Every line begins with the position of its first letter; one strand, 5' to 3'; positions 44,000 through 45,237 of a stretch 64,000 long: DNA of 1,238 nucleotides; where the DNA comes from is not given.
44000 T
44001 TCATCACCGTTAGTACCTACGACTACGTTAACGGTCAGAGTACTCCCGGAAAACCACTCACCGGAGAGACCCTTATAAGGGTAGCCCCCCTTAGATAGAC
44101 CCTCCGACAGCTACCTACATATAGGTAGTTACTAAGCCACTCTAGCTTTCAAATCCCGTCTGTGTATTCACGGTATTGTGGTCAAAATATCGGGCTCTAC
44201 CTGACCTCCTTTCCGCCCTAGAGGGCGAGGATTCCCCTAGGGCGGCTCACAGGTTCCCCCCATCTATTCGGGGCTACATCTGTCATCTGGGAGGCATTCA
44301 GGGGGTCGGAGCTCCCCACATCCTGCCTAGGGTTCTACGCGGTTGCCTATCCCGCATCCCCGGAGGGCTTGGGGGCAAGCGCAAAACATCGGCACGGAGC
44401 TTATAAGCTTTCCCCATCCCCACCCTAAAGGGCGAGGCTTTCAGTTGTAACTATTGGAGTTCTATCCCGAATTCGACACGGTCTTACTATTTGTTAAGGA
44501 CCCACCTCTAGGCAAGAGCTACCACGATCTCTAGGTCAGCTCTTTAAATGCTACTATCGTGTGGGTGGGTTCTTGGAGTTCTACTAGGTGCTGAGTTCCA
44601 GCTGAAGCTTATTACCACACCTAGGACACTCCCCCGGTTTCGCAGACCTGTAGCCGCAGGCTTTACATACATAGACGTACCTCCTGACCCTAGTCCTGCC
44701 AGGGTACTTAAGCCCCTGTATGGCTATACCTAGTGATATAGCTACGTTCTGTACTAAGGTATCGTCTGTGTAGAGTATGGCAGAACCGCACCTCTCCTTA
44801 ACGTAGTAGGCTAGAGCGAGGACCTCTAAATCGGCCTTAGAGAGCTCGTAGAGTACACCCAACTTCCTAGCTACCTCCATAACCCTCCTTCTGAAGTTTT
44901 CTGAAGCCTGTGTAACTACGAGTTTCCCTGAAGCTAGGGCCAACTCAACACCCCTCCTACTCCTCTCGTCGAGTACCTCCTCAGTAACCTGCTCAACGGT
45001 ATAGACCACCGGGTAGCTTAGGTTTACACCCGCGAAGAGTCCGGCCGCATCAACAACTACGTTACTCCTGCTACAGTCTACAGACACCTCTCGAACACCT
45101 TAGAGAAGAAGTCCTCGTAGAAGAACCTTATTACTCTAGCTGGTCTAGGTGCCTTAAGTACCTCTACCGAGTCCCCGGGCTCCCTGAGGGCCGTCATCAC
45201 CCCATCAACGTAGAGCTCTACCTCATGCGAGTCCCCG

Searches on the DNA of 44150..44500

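Call 16: search_rna_families(source=window, start=44150, end=44500, threshold=evalue, max_evalue=10)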
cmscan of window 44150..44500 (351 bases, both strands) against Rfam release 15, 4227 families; matches with E-value up to 10: 6.
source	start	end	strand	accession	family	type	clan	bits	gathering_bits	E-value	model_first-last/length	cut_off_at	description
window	44188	44319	-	RF00062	HgcC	Gene;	-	28.6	50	6.6e-05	1-130/130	no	HgcC family RNA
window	44206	44223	-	RF03156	L31-Firmicutes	Cis-reg; leader;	CL00118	19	33.3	0.1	1-32/32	no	L31-Firmicutes ribosomal protein leader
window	44444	44500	-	RF02916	atpB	Cis-reg;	-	15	37.4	0.38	74-128/128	5'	atpB RNA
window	44397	44500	-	RF00062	HgcC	Gene;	-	13.6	50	0.77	14-130/130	5'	HgcC family RNA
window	44214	44233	+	RF01322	CRISPR-DR9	Gene; CRISPR;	-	12.7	45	8.4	5-32/37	no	CRISPR RNA direct repeat element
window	44417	44438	-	RF02656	sot0042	Gene; sRNA;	-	11.5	88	1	153-174/174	no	Sense overlapping transcript RNA 0042 (sot)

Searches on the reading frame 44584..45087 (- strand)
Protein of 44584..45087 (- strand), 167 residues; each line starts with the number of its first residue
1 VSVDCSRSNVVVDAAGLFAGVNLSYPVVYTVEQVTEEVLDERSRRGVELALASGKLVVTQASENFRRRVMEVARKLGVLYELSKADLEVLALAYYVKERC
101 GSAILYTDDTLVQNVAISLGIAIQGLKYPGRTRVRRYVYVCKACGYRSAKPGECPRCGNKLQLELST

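Call 49: search_protein_families(library=pfam, proteins=[window:44584-45087:-])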
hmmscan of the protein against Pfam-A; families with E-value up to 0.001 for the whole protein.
window:44584-45087:- (167 aa): 2 families
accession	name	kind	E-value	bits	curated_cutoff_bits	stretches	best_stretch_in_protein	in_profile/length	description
PF17146.10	PIN_6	-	4.5e-15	56.3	27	1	10-95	1-86/87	PIN domain of ribonuclease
PF23455.1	DUF7129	-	0.0005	20.2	30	1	138-162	11-38/45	Domain of unknown function (DUF7129)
